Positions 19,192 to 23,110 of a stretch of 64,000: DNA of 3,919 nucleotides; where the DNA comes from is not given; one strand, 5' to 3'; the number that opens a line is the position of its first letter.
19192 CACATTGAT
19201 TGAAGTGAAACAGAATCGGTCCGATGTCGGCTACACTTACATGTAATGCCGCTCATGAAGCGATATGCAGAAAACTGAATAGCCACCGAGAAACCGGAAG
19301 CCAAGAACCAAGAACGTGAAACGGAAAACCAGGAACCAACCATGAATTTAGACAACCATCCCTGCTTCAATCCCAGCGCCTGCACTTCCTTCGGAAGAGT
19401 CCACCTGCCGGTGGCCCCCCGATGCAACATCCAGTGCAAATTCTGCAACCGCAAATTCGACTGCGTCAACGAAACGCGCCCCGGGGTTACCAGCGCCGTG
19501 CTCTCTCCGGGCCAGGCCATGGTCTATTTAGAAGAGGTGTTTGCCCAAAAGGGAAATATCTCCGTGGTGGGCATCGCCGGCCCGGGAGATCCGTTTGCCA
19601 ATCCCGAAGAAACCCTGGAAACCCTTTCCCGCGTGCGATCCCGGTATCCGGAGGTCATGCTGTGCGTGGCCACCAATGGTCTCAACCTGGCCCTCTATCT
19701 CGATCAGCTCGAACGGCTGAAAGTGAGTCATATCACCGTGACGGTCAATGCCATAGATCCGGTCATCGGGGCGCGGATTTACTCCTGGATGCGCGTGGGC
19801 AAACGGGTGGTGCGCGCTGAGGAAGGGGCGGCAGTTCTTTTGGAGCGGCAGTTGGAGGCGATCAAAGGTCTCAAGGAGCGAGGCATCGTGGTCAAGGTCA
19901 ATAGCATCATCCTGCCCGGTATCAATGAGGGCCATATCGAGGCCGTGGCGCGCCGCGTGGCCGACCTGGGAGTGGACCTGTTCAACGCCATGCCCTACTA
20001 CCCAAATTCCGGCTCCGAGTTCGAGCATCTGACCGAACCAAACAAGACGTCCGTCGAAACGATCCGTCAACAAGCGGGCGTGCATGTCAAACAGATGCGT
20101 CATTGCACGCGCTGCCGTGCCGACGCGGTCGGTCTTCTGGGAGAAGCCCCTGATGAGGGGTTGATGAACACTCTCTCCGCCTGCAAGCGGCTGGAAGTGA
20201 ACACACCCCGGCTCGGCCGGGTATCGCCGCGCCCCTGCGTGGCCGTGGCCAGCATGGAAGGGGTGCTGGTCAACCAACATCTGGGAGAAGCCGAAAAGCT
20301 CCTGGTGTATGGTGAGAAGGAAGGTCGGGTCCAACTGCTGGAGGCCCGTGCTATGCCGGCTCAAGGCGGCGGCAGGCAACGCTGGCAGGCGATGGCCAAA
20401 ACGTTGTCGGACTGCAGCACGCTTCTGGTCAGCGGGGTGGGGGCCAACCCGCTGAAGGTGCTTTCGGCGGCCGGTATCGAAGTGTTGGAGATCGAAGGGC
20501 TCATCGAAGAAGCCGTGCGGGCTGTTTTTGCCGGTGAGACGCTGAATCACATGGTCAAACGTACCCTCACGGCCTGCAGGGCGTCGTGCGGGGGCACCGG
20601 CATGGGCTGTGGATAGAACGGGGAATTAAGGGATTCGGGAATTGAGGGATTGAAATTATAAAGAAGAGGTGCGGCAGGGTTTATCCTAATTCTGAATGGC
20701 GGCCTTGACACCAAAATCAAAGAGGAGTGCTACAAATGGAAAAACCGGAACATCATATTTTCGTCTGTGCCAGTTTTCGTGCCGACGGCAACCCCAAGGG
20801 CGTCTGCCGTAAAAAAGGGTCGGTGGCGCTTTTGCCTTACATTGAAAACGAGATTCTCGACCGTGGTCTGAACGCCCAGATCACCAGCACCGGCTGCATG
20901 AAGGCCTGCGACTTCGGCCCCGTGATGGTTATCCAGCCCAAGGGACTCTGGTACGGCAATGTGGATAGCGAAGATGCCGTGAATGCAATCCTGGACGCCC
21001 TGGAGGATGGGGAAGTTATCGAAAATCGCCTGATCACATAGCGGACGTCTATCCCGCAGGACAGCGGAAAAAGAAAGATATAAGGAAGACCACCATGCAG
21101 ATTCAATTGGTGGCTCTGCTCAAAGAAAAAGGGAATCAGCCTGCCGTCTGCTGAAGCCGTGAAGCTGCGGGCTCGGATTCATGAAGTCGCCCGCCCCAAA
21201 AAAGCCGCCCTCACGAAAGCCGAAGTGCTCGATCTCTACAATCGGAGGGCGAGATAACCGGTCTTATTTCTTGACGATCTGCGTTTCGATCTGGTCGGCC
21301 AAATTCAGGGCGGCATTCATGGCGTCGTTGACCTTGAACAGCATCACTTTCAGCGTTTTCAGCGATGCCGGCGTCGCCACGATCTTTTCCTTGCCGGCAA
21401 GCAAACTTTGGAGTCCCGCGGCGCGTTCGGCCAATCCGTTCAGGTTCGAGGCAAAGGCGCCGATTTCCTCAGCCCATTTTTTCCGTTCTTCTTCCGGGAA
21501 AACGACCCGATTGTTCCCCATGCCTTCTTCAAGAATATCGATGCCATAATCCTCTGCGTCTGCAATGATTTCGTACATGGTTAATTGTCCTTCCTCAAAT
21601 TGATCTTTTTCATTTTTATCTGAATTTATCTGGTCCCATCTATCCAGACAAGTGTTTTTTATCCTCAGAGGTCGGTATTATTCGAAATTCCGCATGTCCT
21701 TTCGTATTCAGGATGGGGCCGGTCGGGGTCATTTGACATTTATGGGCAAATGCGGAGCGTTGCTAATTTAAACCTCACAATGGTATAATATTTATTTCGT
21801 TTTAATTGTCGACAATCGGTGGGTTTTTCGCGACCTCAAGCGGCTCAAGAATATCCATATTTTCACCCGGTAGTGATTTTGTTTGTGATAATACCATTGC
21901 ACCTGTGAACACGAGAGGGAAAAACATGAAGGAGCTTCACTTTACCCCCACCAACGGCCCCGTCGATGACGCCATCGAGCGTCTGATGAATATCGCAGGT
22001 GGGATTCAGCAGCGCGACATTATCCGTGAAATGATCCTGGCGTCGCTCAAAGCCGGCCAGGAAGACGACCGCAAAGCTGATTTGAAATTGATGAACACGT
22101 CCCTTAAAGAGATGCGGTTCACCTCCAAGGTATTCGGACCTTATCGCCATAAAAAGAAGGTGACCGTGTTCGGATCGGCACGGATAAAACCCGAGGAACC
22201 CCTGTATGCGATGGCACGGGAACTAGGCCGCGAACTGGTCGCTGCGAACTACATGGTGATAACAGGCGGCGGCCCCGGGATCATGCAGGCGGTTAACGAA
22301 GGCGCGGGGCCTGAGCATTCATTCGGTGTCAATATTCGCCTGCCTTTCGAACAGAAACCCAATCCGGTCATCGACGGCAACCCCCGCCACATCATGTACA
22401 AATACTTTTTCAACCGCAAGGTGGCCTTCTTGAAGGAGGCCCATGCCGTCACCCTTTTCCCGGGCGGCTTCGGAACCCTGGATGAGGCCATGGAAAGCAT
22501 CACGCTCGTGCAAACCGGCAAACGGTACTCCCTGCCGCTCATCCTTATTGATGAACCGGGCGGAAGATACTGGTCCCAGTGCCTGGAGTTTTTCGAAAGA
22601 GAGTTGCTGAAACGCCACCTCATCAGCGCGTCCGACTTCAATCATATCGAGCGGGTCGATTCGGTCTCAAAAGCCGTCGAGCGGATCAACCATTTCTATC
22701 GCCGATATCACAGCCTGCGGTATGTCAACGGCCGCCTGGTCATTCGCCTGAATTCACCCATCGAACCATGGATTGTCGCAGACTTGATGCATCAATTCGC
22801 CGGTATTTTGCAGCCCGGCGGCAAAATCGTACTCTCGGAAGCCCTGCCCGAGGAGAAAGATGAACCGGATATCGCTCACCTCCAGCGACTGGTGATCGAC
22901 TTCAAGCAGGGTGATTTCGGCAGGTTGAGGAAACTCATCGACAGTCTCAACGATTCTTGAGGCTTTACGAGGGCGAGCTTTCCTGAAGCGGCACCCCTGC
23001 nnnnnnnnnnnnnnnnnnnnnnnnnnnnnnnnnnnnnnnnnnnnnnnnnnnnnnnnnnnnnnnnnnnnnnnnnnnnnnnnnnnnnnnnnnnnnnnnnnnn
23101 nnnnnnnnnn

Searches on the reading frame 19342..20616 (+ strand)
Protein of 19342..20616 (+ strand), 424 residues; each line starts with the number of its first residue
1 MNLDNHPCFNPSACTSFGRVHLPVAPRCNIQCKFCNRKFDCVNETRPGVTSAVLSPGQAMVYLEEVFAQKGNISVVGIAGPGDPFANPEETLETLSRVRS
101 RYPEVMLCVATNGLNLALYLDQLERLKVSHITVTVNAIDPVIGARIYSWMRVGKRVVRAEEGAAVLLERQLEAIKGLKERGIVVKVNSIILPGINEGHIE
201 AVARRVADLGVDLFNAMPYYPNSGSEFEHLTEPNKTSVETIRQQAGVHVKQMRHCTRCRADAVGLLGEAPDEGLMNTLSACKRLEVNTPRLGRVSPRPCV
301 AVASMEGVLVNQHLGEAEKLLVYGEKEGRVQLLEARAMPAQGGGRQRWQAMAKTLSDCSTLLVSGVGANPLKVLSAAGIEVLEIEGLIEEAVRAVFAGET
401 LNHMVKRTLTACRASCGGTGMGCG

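Call 5: search_protein_families(library=pfam, proteins=[window:19342-20616:+])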
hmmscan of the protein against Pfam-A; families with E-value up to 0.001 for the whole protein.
window:19342-20616:+ (424 aa): 2 families
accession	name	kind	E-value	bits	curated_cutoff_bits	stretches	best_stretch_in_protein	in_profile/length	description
PF04055.27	Radical_SAM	-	1.6e-16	61.4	29.5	1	23-205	2-165/166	Radical SAM superfamily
PF02579.22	Nitro_FeMo-Co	-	1.9e-15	57.4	26.3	1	309-395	4-92/94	Dinitrogenase iron-molybdenum cofactor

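Call 30: find_related_loci(query=window:19342-20616:+, collection=genome_contigs, flank=10000)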
Query window:19342-20616:+ (424 aa) in genome_contigs; peptide patterns used: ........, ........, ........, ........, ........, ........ (x = any residue, [..] = any of these).
599 stretches matched a pattern (row limit reached: there are more); 490 encode a relative of the query (tblastn E <= 1e-3); the best 80 are kept; 80 distinct loci.
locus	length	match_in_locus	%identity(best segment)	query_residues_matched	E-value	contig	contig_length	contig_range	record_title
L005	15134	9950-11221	86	1-424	0e+0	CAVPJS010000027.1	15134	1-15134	MAG: uncultured delta proteobacterium isolate MFD09964.bin.3.367 genome assembly, contig: contig_64579, whole genome sho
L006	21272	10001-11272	86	1-424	0e+0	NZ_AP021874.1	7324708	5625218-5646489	Desulfosarcina alkanivorans strain PL12 chromosome, complete genome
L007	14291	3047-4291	87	1-415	0e+0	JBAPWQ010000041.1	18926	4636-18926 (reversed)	MAG: Desulfobacterales bacterium isolate MFD00116_ilm_asm_bin20 k127_46740, whole genome shotgun sequence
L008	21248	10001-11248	84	1-416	0e+0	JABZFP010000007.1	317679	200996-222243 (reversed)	MAG: Desulfobacteraceae bacterium isolate 75 scaffold_42, whole genome shotgun sequence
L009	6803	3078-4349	81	1-424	0e+0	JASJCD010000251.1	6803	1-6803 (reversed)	MAG: Desulfobacterales bacterium isolate MO_140.B12 MO_140.c_6036, whole genome shotgun sequence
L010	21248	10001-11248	82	1-416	0e+0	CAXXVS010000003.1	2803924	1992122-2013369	MAG: Desulfobacterales bacterium isolate 5e2e11cb-0a29-41e5-9cec-673f41953d49 genome assembly, contig: contig_3, whole g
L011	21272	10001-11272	79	1-424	0e+0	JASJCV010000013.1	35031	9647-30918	MAG: Desulfobacterales bacterium isolate MO_167.B4 MO_167.c_1299, whole genome shotgun sequence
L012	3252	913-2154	83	1-414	0e+0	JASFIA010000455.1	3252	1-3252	MAG: Desulfobacterales bacterium isolate D0608S02metaG_Bin_299 D0608S02metaG_FD_scaffold_21154_c1, whole genome shotgun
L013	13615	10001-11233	82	1-411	0e+0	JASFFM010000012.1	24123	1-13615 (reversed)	MAG: Desulfobacterales bacterium isolate D0606S02metaG_Bin_597 D0606S02metaG_FD_scaffold_111_c1, whole genome shotgun se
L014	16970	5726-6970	80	1-415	0e+0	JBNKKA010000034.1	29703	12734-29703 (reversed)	MAG: Desulfobacteraceae bacterium isolate H1H2.bin.7.permissive NODE_34_length_29703_cov_4.671606, whole genome shotgun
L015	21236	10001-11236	80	1-412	0e+0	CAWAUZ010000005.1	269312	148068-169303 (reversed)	MAG: uncultured delta proteobacterium isolate MFD03804.bin.3.42 genome assembly, contig: contig_24670, whole genome shot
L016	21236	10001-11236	80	1-412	0e+0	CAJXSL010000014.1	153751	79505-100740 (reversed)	MAG TPA_asm: uncultured Desulfobacteraceae bacterium isolate SRR6201696_bin.17_MetaBAT_v2.12.1_MAG genome assembly, cont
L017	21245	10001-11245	79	1-415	0e+0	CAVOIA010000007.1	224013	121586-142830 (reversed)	MAG: uncultured delta proteobacterium isolate MFD09964.bin.1.206 genome assembly, contig: contig_2940, whole genome shot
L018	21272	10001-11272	71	1-424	0e+0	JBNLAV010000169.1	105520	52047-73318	MAG: Desulfobacteraceae bacterium isolate C2.bin.44.orig k141_1859238, whole genome shotgun sequence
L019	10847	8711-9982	72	1-424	0e+0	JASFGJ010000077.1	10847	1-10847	MAG: Desulfobacteraceae bacterium isolate D0606U02metaG_Bin_662 D0606U02metaG_FD_scaffold_701_c1, whole genome shotgun s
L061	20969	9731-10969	59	1-414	2e-172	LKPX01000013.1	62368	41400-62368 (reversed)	MAG: Desulfobacteraceae bacterium RAAP-1 Cluster_0_12, whole genome shotgun sequence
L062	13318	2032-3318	58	1-424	5e-172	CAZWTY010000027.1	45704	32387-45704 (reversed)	MAG TPA_asm: uncultured Desulforapulum sp. isolate SRP220891_co1_433 genome assembly, contig: NODE_1536_length_45704_cov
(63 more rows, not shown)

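Call 36: search_protein_families(library=pfam, proteins=[L007:4867-5313:+, L006:11846-12310:+, L006:12307-12810:+, L007:5276-6463:+, L007:6473-6787:-], max_evalue=0.01)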
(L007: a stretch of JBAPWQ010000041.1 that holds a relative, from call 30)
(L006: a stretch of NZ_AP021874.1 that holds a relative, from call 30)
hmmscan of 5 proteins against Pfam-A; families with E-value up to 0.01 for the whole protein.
L007:4867-5313:+ (148 aa): 0 families

L006:11846-12310:+ (154 aa): 0 families

L006:12307-12810:+ (167 aa): 3 families
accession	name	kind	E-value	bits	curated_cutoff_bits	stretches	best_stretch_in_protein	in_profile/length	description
PF00583.31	Acetyltransf_1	-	8.6e-15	55.5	20.7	1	57-151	24-116/116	Acetyltransferase (GNAT) family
PF13508.13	Acetyltransf_7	-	1.2e-12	48.4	27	1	66-151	4-82/84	Acetyltransferase (GNAT) domain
PF13673.13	Acetyltransf_10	-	4e-06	27.3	23.6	1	92-154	52-110/128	Acetyltransferase (GNAT) domain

L007:5276-6463:+ (395 aa): 2 families
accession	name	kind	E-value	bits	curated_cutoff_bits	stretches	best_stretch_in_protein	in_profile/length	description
PF00682.25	HMGL-like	-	7.1e-72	242.4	29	1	25-282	2-260/260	HMGL-like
PF22617.1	HCS_D2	-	2.2e-16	60.4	27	1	296-376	1-81/82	Homocitrate synthase post-HMGL domain-like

L007:6473-6787:- (104 aa): 0 families

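Call 38: find_encoding_contigs(protein=window:19342-20616:+, flank=1000, max_places=6)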
Protein window:19342-20616:+ (424 aa): 6 contigs read that carry it; 4 places shown.
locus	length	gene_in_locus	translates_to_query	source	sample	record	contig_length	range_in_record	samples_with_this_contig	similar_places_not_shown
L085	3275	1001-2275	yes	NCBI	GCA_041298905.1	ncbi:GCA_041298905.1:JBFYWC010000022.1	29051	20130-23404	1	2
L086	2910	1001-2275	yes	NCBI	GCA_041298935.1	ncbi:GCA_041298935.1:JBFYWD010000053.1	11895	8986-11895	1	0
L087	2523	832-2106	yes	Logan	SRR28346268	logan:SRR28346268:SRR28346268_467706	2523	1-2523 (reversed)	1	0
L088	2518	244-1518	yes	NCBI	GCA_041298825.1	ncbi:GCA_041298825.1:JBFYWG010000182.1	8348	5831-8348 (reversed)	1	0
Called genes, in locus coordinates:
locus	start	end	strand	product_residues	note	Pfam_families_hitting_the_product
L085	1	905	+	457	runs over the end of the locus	PF00148:Oxidored_nitro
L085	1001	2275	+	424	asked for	PF04055:Radical_SAM, PF02579:Nitro_FeMo-Co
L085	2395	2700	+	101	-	-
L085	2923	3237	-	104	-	-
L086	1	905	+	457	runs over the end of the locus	PF00148:Oxidored_nitro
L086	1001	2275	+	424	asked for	PF04055:Radical_SAM, PF02579:Nitro_FeMo-Co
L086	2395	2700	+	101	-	-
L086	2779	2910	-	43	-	?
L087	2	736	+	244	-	?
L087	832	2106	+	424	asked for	PF04055:Radical_SAM, PF02579:Nitro_FeMo-Co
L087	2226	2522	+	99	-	?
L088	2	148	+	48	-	?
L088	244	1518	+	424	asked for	PF04055:Radical_SAM, PF02579:Nitro_FeMo-Co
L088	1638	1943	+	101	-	-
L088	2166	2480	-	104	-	-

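Call 58: find_homologous_proteins(query=L005:12249-13424:+, max_evalue=1e-40)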
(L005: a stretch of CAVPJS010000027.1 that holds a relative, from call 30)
Query L005:12249-13424:+ (391 aa): 7704 proteins with E <= 1e-40 among 8000 candidates; the best 120 are listed.
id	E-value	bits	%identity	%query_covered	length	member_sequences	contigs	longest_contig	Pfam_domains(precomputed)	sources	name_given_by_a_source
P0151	4.3e-243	824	98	97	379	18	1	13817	PF22617.2,PF00682.26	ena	-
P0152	6.1e-215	731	86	97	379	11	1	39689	PF22617.2,PF00682.26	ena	-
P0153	7.4e-214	728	87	97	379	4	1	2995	PF22617.2,PF00682.26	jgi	jgi:homocitrate synthase NifV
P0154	2.8e-213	726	86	97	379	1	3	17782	PF22617.2,PF00682.26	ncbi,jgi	ncbi:MAG: hypothetical protein PVI69_11270 [Desulfobacterales bacterium]|jgi:homocitrate synthase Ni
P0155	4.4e-213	725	86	97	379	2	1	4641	PF22617.2,PF00682.26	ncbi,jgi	ncbi:MAG: hypothetical protein PVG81_13510 [Desulfobacterales bacterium]|jgi:homocitrate synthase Ni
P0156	6.8e-210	715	84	97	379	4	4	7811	PF22617.2,PF00682.26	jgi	jgi:homocitrate synthase NifV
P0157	9.6e-196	668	80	97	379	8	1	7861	PF22617.2,PF00682.26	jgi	jgi:homocitrate synthase NifV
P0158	4.9e-184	630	75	97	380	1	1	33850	PF22617.2,PF00682.26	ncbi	ncbi:MAG: hypothetical protein WAM73_09310 [Desulfobacterales bacterium]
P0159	5.8e-183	626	76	96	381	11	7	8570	PF22617.2,PF00682.26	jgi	jgi:homocitrate synthase NifV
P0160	5.0e-178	610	74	97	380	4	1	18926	PF22617.2,PF00682.26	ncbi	ncbi:MAG: hypothetical protein WAK95_01870 [Desulfobacterales bacterium]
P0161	8.2e-158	543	64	96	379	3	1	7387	PF22617.2,PF00682.26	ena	-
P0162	1.9e-156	539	65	96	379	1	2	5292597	PF22617.2,PF00682.26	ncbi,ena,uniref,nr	ncbi:hypothetical protein [uncultured Desulfosarcina sp.]|uniref:homocitrate synthase/isopropylmalat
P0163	6.6e-155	534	65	97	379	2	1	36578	PF22617.2,PF00682.26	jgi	jgi:homocitrate synthase NifV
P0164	4.5e-151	521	63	97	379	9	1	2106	PF22617.2,PF00682.26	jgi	jgi:homocitrate synthase NifV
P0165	8.2e-151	520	62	96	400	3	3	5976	PF22617.2,PF00682.26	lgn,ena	-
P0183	1.2e-138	480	60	95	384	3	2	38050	PF22617.2,PF00682.26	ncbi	-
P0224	3.0e-127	443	56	97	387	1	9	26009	PF22617.2,PF00682.26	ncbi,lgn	-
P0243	1.4e-119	418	57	87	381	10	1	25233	PF22617.2,PF00682.26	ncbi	-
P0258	5.9e-118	412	54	94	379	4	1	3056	PF22617.2,PF00682.26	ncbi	-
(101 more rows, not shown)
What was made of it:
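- Tried and rejected: Search for a second nifV in the same MAGs: I searched with the L005 NifV (call 58) and looked up four NCBI-sourced hits (P0224, P0183, P0243, P0258).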

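Call 60: find_encoding_contigs(protein=P0224, flank=8000, max_places=10)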
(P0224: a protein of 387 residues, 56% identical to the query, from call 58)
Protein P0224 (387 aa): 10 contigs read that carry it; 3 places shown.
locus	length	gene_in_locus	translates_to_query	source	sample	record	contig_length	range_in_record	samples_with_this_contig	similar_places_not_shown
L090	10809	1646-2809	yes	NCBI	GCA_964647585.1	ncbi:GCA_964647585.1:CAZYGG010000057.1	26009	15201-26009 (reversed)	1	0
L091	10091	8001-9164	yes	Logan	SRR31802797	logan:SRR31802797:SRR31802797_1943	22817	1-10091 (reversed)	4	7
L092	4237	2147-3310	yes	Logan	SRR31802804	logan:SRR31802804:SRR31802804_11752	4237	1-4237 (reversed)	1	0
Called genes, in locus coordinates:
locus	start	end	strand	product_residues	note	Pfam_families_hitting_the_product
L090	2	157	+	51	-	?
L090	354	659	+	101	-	-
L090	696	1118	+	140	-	-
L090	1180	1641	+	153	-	PF13527:Acetyltransf_9, PF00583:Acetyltransf_1, PF13673:Acetyltransf_10, PF13508:Acetyltransf_7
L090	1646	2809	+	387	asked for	PF00682:HMGL-like, PF22617:HCS_D2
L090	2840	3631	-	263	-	PF11716:MDMPI_N, PF12867:DinB_2 (weak), PF07398:MDMPI_C (weak), PF08608:Wyosine_form (weak)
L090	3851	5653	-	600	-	PF07287:AtuA, PF23544:AtuA_ferredoxin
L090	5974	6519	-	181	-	PF25084:LbH_EIF2B (faint), PF00132:Hexapep, PF14602:Hexapep_2 (faint), PF25087:GMPPB_C (faint)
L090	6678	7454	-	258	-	PF00378:ECH_1, PF16113:ECH_2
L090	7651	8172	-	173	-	PF00364:Biotin_lipoyl, PF25917:BSH_RND (weak), PF25919:BSH_CusB, PF25973:BSH_CzcB (faint)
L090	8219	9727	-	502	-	PF00289:Biotin_carb_N, PF02786:CPSase_L_D2, PF02222:ATP-grasp, PF07478:Dala_Dala_lig_C, PF02785:Biotin_carb_C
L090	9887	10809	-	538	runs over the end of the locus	PF01039:Carboxyl_trans, PF03255:ACCA (weak)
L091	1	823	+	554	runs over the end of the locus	PF00148:Oxidored_nitro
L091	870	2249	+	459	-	PF00148:Oxidored_nitro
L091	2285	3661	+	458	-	PF00148:Oxidored_nitro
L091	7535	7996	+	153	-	PF13527:Acetyltransf_9, PF00583:Acetyltransf_1, PF13673:Acetyltransf_10, PF13508:Acetyltransf_7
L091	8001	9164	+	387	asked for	PF00682:HMGL-like, PF22617:HCS_D2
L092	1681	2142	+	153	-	PF13527:Acetyltransf_9, PF00583:Acetyltransf_1, PF13673:Acetyltransf_10, PF13508:Acetyltransf_7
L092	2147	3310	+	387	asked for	PF00682:HMGL-like, PF22617:HCS_D2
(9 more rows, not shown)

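Call 61: find_encoding_contigs(protein=P0183, flank=3000, max_places=6)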
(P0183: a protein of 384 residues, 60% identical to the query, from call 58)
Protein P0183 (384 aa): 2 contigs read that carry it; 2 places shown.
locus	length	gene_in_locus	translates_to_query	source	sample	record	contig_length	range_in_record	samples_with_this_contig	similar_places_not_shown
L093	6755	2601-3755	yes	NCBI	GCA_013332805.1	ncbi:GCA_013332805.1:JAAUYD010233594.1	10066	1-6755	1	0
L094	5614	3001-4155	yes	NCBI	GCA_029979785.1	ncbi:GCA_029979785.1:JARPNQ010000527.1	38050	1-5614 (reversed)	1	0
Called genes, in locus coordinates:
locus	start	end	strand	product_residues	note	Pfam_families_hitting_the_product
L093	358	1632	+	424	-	PF04055:Radical_SAM, PF02579:Nitro_FeMo-Co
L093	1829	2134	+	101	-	-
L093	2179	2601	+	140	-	-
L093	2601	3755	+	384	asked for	PF00682:HMGL-like, PF22617:HCS_D2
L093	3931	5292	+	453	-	PF25954:Beta-barrel_RND_2 (faint), PF25917:BSH_RND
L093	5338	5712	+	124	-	PF05635:23S_rRNA_IVP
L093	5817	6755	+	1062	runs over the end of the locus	PF00873:ACR_tran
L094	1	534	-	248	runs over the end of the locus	PF00392:GntR, PF07702:UTRA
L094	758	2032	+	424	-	PF04055:Radical_SAM, PF02579:Nitro_FeMo-Co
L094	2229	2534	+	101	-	-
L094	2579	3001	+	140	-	-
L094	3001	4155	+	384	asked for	PF00682:HMGL-like, PF22617:HCS_D2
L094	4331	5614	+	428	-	?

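Call 62: find_encoding_contigs(protein=P0243, flank=3000, max_places=6)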
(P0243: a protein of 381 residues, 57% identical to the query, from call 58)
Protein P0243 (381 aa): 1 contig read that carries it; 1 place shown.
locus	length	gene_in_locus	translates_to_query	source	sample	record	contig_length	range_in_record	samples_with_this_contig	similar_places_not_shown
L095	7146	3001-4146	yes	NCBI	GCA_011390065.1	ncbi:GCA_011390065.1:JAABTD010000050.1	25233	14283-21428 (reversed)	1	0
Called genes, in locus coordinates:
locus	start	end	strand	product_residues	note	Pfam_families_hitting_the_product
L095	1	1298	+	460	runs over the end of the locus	PF00148:Oxidored_nitro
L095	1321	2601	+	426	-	PF04055:Radical_SAM, PF02579:Nitro_FeMo-Co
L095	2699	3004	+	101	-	-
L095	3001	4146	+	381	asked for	PF00682:HMGL-like, PF22617:HCS_D2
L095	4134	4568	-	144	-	PF13470:PIN_3 (weak), PF01850:PIN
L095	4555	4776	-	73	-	PF10047:DUF2281 (weak)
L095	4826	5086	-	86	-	-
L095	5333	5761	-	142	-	-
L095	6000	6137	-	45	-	PF11295:DUF3096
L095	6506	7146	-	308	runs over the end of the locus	PF00291:PALP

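Call 63: find_encoding_contigs(protein=P0258, flank=3000, max_places=6)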
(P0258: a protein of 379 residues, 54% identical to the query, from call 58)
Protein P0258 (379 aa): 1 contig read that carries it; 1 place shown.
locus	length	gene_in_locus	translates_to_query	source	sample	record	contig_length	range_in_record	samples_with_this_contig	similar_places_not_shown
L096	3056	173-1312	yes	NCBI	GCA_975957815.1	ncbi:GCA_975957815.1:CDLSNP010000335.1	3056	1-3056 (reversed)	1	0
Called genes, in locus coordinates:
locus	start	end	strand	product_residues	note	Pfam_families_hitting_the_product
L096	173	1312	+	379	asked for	PF00682:HMGL-like, PF22617:HCS_D2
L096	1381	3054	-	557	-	?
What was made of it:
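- Four look-ups of candidate NifV proteins all led to other assemblies (calls 60-63).
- Tried and rejected: All belong to other assemblies with the canonical nifB-fdx-...-nifV order (calls 60-63).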

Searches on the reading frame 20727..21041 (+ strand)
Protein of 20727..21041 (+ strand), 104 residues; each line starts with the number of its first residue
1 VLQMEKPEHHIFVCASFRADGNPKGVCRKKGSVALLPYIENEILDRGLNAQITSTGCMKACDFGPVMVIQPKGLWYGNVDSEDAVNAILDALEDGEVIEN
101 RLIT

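Call 5: search_protein_families(library=pfam, proteins=[window:20727-21041:+])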
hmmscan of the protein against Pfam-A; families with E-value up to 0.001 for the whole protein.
window:20727-21041:+ (104 aa): 0 families

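Call 8: search_protein_families(library=ncbifam, proteins=[window:20727-21041:+], max_evalue=10)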
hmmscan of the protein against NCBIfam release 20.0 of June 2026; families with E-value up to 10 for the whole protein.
window:20727-21041:+ (104 aa): 5 families
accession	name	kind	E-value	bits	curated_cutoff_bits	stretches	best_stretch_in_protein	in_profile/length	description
NF041612.1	fdxn_Clost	equivalog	3.2e-24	85.5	150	1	5-100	2-99/102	2Fe-2S ferredoxin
NF041613.1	fdxn_Azotob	equivalog_domain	2.2e-20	72.9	195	1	4-102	1-101/107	2Fe-2S ferredoxin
NF005721.0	PRK07539.1-1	equivalog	0.0015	17.9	308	1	55-97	143-182/292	NADH-quinone oxidoreductase subunit NuoE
TIGR01958.1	nuoE_fam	subfamily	0.013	15.6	142.4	1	50-92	108-147/148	NADH-quinone oxidoreductase subunit NuoE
NF003137.0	PRK04046.3-7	equivalog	0.017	14.8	434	1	30-92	20-84/218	translation initiation factor IF-6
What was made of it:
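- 20736..21041 (+): thioredoxin-like 2Fe-2S ferredoxin. NCBIfam fdxn_Clost, E 3e-24, below the curated cutoff (85.5 vs 150 bits) (call 8).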

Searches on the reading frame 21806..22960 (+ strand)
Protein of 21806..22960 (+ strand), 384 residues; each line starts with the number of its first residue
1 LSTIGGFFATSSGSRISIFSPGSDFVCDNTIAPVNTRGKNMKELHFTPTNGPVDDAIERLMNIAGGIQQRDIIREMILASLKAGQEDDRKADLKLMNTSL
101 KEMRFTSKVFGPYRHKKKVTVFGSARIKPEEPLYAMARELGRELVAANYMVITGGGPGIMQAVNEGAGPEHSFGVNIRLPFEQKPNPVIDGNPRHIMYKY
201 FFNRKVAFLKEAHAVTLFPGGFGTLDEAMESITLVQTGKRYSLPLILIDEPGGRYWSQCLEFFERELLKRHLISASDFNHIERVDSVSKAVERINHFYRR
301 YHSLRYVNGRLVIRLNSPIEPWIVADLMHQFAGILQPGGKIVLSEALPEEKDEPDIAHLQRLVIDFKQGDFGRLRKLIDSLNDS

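Call 5: search_protein_families(library=pfam, proteins=[window:21806-22960:+])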
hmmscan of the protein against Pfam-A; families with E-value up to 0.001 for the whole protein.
window:21806-22960:+ (384 aa): 2 families
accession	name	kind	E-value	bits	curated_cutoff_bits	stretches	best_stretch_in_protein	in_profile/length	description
PF03641.19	Lysine_decarbox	-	6.1e-23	81.9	27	1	160-293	1-130/131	Possible lysine decarboxylase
PF18306.6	LDcluster4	-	1.1e-11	45.1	26.3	1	117-231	2-113/151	SLOG cluster4 family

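Call 8: search_protein_families(library=ncbifam, proteins=[window:21806-22960:+], max_evalue=10)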
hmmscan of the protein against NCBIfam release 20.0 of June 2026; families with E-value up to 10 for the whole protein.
window:21806-22960:+ (384 aa): 4 families
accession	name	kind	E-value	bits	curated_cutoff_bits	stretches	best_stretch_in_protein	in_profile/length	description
TIGR00730.1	TIGR00730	subfamily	4.5e-30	104.7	96.35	1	117-296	1-177/178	TIGR00730 family Rossman fold protein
NF038390.1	Nsidase_PpnN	equivalog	3.2e-13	49.2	450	1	43-268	74-305/450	nucleotide 5'-monophosphate nucleosidase PpnN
TIGR00725.1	TIGR00725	hypoth_equivalog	3.5e-11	42.8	106.9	1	118-234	3-114/159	TIGR00725 family protein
NF058542.1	CtkRMPhLog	equivalog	3.1e-08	33.8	300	1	130-292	14-173/177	cytokinin riboside 5'-monophosphate phosphoribohydrolase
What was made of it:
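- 21806..22960 (+): LOG/TIGR00730-family gene, the downstream synteny anchor. Pfam and NCBIfam (calls 5, 8).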
